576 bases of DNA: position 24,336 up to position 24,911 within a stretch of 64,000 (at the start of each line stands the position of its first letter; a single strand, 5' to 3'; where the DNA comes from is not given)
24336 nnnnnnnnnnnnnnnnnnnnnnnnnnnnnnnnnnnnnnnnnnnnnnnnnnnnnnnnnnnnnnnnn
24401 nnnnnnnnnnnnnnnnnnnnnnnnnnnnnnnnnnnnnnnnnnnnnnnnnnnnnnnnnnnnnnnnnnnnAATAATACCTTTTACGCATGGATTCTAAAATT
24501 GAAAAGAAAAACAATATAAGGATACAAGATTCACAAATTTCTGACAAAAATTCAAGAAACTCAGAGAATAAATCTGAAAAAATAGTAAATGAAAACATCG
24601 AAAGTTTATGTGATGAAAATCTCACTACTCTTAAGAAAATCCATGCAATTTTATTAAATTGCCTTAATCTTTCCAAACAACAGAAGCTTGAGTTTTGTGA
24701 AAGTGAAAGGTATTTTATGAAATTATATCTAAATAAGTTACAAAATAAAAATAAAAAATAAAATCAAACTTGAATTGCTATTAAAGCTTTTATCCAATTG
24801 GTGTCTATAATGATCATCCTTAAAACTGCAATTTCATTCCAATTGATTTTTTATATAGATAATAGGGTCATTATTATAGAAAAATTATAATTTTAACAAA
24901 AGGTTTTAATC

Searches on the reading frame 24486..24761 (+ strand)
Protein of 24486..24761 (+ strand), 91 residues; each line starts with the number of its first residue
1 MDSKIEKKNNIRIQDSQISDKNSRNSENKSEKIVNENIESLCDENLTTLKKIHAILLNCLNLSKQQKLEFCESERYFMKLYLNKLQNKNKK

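Call 9: search_protein_families(library=pfam, proteins=[window:24486-24761:+], max_evalue=0.01)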
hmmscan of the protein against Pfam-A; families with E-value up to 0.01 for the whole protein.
window:24486-24761:+ (91 aa): 0 families

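Call 64: search_protein_families(library=ncbifam, proteins=[window:24486-24761:+], max_evalue=0.01)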
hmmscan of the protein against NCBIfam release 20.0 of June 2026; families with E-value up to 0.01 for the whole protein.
window:24486-24761:+ (91 aa): 1 family
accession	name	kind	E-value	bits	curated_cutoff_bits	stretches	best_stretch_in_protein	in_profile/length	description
TIGR01636.1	phage_rinA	subfamily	0.0027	17.9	31.9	1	6-79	25-98/134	phage transcriptional regulator, RinA family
